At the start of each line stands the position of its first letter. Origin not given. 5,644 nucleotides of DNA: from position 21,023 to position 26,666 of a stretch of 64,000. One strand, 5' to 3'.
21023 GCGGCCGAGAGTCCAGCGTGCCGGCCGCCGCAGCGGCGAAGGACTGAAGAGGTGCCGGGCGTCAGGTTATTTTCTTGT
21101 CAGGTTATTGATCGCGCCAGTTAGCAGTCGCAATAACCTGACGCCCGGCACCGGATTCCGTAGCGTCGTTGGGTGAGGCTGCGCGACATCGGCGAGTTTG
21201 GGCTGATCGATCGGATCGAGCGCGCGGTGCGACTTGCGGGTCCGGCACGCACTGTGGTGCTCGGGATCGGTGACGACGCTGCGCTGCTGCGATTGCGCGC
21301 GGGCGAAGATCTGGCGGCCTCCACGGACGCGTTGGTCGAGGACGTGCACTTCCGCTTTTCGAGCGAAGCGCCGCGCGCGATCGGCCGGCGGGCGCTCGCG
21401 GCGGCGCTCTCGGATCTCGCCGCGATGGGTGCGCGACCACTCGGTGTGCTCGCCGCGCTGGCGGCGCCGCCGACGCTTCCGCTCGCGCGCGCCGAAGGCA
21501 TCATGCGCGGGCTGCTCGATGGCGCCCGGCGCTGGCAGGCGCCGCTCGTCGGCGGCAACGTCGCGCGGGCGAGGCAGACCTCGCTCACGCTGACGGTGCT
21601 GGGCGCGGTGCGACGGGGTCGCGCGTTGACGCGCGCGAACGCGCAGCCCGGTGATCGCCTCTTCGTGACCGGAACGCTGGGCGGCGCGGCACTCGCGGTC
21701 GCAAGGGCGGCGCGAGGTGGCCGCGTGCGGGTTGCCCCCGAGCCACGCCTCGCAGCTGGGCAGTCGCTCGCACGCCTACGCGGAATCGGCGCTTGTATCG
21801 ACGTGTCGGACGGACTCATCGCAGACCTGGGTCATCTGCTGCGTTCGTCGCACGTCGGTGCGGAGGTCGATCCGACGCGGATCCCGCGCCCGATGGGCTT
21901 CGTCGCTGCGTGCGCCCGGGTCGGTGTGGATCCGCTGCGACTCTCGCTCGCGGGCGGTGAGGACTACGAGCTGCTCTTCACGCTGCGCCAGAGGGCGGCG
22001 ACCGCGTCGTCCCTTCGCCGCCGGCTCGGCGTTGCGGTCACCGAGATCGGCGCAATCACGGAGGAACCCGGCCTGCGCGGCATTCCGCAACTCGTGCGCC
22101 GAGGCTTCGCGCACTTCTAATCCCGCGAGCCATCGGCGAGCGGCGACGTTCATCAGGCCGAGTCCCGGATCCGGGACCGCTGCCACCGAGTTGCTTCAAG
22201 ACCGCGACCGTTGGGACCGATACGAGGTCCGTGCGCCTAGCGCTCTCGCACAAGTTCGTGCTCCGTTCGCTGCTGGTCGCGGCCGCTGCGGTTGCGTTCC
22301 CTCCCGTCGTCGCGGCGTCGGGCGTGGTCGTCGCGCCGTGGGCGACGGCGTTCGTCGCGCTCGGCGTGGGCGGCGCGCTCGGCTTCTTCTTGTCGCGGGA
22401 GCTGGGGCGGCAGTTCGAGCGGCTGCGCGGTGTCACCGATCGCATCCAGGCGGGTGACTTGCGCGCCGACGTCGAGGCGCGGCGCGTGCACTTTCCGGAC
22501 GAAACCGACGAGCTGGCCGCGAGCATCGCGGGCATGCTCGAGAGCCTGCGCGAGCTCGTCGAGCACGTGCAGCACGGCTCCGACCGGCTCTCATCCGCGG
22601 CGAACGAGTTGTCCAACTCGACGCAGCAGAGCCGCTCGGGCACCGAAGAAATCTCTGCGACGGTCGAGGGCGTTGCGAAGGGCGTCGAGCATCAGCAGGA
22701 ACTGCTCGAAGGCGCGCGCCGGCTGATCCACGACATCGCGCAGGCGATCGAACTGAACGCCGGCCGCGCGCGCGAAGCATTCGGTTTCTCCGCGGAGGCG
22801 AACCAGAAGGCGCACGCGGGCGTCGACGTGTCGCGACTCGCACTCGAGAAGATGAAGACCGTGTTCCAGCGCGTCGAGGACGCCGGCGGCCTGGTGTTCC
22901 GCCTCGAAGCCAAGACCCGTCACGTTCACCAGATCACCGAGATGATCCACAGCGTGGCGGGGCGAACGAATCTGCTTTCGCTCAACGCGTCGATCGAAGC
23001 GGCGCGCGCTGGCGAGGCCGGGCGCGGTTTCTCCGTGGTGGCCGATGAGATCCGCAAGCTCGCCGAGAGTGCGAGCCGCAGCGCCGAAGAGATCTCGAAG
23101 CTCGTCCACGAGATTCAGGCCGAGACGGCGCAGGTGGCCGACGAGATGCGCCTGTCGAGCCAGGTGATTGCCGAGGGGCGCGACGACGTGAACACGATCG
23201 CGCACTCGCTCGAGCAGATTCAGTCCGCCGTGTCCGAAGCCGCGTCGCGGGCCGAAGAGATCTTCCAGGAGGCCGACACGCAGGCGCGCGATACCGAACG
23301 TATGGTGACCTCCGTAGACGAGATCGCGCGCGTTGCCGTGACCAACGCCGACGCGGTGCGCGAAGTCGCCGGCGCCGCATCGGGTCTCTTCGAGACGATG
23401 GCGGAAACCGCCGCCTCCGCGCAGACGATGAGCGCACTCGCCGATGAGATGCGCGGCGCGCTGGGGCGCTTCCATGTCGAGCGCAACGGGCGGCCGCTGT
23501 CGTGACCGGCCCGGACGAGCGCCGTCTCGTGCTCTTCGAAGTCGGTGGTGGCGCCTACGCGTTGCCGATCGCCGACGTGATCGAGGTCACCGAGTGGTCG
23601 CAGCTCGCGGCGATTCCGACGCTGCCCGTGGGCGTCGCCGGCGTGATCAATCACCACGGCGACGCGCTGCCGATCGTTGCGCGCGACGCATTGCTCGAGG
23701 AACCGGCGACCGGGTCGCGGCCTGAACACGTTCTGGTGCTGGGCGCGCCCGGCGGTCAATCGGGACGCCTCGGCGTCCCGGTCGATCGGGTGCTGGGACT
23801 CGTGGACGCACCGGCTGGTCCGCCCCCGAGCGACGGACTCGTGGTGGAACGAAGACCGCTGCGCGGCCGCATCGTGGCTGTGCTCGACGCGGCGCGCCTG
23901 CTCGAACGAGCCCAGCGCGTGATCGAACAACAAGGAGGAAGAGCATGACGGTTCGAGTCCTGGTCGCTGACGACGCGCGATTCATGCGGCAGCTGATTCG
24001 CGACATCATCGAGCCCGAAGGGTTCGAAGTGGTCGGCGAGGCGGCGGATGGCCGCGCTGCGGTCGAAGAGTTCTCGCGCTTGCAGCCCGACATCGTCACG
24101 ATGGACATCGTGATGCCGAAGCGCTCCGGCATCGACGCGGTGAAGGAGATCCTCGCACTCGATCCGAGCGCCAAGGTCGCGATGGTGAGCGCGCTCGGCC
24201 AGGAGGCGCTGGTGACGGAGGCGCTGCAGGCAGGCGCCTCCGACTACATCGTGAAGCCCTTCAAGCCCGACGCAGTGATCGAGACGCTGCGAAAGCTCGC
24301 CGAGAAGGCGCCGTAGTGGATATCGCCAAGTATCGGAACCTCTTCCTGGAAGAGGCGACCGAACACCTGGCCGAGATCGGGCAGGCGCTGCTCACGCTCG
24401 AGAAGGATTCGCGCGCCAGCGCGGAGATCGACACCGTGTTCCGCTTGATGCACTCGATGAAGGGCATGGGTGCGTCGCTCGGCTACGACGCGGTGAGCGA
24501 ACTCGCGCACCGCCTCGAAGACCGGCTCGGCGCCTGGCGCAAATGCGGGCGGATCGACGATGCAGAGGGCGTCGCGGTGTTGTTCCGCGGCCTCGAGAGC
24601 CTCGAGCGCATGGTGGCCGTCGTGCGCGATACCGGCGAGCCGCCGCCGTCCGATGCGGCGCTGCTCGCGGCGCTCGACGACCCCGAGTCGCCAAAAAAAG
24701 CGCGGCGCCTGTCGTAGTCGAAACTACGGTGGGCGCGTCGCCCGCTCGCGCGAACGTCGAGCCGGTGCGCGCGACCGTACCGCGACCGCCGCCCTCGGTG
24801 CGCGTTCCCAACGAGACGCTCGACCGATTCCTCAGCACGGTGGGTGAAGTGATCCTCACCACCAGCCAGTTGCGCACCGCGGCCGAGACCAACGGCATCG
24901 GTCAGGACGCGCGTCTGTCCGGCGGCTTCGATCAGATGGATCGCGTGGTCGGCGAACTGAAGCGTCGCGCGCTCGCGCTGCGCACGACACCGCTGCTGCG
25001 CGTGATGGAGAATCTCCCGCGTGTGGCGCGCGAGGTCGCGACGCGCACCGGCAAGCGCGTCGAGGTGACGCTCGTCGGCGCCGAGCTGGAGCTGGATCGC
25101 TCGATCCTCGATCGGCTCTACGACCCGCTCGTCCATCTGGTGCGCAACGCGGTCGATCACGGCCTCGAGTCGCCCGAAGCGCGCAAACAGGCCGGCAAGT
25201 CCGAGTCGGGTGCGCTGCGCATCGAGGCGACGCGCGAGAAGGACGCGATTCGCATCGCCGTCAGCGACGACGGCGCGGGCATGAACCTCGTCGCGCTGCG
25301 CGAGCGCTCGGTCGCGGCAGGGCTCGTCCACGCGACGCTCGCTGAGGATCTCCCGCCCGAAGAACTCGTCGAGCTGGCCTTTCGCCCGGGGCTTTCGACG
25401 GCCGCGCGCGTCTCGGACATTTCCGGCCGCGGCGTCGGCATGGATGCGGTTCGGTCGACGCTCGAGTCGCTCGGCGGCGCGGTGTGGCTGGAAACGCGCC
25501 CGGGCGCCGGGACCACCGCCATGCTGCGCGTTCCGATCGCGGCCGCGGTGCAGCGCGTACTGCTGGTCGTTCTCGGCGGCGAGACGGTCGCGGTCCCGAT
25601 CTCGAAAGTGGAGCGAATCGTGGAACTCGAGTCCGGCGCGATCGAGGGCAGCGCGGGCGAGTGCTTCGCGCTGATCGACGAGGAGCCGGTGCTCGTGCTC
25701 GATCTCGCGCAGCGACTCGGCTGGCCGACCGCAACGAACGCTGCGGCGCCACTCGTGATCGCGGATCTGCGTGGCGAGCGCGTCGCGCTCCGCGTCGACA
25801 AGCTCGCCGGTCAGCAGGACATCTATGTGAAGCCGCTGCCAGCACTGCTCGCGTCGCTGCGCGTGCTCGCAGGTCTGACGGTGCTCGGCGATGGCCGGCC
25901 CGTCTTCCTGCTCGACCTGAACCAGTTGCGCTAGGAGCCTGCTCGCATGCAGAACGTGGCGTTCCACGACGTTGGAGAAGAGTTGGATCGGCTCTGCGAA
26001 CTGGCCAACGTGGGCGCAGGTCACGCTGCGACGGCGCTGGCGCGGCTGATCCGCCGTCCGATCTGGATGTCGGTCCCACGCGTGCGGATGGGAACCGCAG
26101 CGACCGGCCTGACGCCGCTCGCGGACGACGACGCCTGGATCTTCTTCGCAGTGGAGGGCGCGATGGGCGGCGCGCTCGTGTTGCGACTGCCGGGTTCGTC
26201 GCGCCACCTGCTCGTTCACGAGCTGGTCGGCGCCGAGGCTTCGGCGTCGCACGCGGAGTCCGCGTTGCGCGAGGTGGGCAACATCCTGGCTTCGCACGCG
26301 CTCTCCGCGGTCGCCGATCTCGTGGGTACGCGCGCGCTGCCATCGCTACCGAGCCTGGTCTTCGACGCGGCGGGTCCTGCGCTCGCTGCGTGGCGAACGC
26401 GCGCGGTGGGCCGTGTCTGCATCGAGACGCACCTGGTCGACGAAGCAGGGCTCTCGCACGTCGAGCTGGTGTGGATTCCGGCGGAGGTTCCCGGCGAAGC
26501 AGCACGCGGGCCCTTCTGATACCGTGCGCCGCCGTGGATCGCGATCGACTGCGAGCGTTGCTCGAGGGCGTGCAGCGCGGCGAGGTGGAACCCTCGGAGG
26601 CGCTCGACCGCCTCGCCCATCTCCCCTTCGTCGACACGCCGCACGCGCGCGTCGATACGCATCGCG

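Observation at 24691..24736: cheA is broken exactly at an A AAA AAA slippery heptamer followed by a spacer and a 14-bp hairpin: candidate programmed -1 frameshift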

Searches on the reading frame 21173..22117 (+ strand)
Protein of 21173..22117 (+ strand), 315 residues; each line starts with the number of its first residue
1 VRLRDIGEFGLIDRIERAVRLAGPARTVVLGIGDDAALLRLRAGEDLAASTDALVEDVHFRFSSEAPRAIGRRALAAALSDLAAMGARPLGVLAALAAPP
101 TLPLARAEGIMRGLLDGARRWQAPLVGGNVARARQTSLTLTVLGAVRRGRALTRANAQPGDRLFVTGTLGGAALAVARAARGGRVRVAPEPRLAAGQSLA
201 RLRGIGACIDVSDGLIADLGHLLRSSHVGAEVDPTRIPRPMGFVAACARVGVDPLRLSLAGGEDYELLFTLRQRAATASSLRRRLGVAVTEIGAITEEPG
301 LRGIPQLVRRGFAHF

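Call 76: search_protein_families(library=pfam, proteins=[window:21173-22117:+])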
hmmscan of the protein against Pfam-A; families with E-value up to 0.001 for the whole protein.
window:21173-22117:+ (315 aa): 2 families
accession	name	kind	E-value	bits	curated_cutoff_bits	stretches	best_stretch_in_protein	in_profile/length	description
PF00586.29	AIRS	-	4.1e-28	98.5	24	1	33-146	1-112/112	AIR synthase related protein, N-terminal domain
PF02769.27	AIRS_C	-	6.1e-09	36.7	23.1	1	158-302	1-152/156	AIR synthase related protein, C-terminal domain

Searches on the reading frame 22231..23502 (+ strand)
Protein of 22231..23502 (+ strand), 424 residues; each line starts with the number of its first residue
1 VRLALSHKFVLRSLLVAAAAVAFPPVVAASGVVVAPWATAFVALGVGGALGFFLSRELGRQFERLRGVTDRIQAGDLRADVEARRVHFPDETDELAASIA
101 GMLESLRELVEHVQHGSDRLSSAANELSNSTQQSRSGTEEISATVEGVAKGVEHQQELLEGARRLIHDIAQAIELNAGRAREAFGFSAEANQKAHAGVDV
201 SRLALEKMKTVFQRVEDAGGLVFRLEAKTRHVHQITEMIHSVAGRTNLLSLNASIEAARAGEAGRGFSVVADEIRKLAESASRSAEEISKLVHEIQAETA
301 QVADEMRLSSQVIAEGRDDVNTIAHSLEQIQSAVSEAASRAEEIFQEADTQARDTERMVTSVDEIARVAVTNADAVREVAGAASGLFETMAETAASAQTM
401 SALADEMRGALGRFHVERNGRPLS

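Call 72: search_protein_families(library=pfam, proteins=[window:22231-23502:+])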
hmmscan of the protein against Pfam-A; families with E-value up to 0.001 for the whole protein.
window:22231-23502:+ (424 aa): 4 families
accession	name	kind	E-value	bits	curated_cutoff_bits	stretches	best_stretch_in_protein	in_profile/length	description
PF00015.26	MCPsignal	-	9.3e-36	123.7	34.6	1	190-368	7-171/172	Methyl-accepting chemotaxis protein (MCP) signalling domain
PF00672.30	HAMP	-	2.2e-06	28.3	25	1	53-108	1-53/53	HAMP domain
PF06103.16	DUF948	-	6.7e-06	26.6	37.2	0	270-336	20-86/89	Bacterial protein of unknown function (DUF948)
PF04108.17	ATG17_like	-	7.8e-05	22.8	43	0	60-170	130-249/355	Autophagy protein ATG17-like domain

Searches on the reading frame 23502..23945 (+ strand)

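Call 72: search_protein_families(library=pfam, proteins=[window:23502-23945:+])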
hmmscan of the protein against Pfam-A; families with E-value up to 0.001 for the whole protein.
window:23502-23945:+ (148 aa): 1 family
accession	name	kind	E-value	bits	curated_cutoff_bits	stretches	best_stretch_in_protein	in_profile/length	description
PF01584.24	CheW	-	1.2e-17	64.2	23.5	1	9-137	2-137/138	CheW-like domain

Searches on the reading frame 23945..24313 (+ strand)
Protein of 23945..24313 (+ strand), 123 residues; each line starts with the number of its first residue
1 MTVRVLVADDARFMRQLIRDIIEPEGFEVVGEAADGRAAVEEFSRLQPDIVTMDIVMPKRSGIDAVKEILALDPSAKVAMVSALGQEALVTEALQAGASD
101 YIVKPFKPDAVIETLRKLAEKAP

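Call 72: search_protein_families(library=pfam, proteins=[window:23945-24313:+])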
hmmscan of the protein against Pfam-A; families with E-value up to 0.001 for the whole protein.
window:23945-24313:+ (123 aa): 1 family
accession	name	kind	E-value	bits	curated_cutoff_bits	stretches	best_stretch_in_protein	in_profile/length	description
PF00072.30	Response_reg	-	2.8e-30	105.2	30.2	1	5-115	1-110/111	Response regulator receiver domain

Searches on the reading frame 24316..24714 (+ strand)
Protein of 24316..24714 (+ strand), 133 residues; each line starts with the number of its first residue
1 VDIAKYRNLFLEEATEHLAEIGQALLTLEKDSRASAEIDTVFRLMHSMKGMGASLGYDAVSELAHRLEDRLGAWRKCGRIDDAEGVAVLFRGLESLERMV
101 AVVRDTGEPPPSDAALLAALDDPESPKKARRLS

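Call 19: find_related_loci(query=window:24316-24699:+, collection=metagenome_contigs, flank=2500)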
Query seq(128 aa) (128 aa) in metagenome_contigs; peptide patterns used: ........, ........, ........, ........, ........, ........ (x = any residue, [..] = any of these).
600 stretches matched a pattern (row limit reached: there are more); 14 encode a relative of the query (tblastn E <= 1e-3); 14 distinct loci.
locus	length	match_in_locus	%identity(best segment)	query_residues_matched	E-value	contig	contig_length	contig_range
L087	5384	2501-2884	85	1-128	6e-70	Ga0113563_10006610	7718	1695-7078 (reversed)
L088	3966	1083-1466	84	1-128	6e-69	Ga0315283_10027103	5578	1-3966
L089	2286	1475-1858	79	1-128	4e-65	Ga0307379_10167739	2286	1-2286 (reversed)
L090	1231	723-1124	77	1-128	1e-66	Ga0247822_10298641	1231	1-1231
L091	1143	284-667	78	1-128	2e-66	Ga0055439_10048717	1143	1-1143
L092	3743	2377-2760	77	1-128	2e-61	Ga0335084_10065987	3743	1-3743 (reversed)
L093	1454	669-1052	76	1-128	3e-63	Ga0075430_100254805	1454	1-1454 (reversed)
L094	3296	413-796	77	1-128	8e-61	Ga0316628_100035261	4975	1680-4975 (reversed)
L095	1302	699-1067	76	1-123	1e-61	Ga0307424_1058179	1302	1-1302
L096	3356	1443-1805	74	1-121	1e-55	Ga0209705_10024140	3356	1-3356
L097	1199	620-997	69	1-124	1e-51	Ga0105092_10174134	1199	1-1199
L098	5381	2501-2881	54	1-126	2e-38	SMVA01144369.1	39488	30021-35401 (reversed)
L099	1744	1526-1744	84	1-73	8e-37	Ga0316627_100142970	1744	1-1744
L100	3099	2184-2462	35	10-100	4e-11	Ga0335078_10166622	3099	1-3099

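Call 53: find_homologous_proteins(query=window:24316-24714:+)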
Query window:24316-24714:+ (133 aa): 603 proteins with E <= 0.001 among 700 candidates; the best 120 are listed.
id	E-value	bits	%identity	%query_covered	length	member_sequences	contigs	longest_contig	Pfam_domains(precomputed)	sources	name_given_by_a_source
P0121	5.3e-79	280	100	100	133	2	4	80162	PF01627.29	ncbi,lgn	-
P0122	2.4e-76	272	98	100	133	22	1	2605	PF01627.29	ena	-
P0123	1.4e-75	269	97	100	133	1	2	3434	PF01627.29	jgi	-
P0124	1.0e-74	266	96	100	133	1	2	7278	PF01627.29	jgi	jgi:two-component system chemotaxis sensor kinase CheA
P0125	1.2e-74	266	95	100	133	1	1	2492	PF01627.29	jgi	jgi:two-component system chemotaxis sensor kinase CheA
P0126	5.4e-73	261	93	100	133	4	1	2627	PF01627.29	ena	-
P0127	6.1e-73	261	94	100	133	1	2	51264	PF01627.29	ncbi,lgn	-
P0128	7.2e-73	260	93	100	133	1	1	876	PF01627.29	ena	-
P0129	1.7e-72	259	92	100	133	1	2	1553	PF01627.29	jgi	-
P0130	2.3e-72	259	93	100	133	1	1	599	PF01627.29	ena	-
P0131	2.8e-71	255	92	100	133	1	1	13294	PF01627.29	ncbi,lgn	-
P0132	3.7e-71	255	92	100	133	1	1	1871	PF01627.29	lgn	-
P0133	5.3e-70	251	89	100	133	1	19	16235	PF01627.29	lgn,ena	-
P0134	9.5e-70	250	89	100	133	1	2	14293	PF01627.29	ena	-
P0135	9.9e-70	250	89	100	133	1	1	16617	PF01627.29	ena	-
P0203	4.8e-50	187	72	98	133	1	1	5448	PF01627.29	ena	-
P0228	2.2e-47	178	69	80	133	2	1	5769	PF01627.29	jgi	jgi:two-component system chemotaxis sensor kinase CheA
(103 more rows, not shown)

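Call 56: find_encoding_contigs(protein=P0203, flank=2000, max_places=2)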
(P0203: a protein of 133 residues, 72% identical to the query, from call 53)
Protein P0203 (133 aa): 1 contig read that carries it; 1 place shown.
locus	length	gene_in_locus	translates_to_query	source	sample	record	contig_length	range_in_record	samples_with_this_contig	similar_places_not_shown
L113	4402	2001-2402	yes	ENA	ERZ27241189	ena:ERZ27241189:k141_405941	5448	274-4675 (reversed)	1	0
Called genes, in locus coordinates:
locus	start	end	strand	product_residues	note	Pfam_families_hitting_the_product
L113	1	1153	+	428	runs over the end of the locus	PF06103:DUF948 (faint), PF00015:MCPsignal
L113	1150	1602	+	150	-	PF01584:CheW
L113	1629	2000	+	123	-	PF00072:Response_reg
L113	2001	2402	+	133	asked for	PF01627:Hpt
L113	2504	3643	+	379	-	PF02895:H-kinase_dim (weak), PF02518:HATPase_c, PF01584:CheW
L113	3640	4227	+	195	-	PF04509:CheC (faint)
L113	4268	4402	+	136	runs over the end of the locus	?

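Call 57: find_encoding_contigs(protein=P0228, flank=2000, max_places=2)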
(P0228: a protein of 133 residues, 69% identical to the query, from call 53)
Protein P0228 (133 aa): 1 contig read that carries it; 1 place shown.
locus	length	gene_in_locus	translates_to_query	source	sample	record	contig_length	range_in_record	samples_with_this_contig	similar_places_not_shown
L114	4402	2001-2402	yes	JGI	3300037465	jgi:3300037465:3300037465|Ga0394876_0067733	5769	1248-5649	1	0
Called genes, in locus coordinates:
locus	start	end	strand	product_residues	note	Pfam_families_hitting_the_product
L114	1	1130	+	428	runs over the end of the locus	PF00015:MCPsignal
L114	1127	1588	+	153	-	PF01584:CheW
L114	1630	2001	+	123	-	PF00072:Response_reg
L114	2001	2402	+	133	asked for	PF01627:Hpt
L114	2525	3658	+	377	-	PF02895:H-kinase_dim (faint), PF02518:HATPase_c, PF01584:CheW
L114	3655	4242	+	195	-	PF04509:CheC (faint)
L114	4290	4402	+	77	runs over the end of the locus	?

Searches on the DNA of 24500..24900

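Call 52: search_rna_families(source=window, start=24500, end=24900, threshold=evalue, max_evalue=10)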
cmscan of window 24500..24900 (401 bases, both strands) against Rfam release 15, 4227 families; matches with E-value up to 10: 0.
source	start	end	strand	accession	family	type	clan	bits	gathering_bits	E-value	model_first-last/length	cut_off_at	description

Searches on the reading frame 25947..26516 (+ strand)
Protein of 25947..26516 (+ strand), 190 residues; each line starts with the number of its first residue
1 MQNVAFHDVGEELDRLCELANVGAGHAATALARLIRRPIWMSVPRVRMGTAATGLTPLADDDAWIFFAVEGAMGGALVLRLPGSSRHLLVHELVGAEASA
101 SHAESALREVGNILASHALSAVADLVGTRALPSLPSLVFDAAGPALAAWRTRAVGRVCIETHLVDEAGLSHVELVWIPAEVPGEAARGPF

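Call 72: search_protein_families(library=pfam, proteins=[window:25947-26516:+])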
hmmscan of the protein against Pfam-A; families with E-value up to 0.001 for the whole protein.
window:25947-26516:+ (190 aa): 2 families
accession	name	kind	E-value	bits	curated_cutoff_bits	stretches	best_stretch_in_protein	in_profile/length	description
PF04509.17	CheC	-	7.6e-15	55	22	2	12-46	2-36/38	CheC-like family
PF13690.11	CheX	-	9.1e-06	26.1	27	0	14-63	44-89/94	Chemotaxis phosphatase CheX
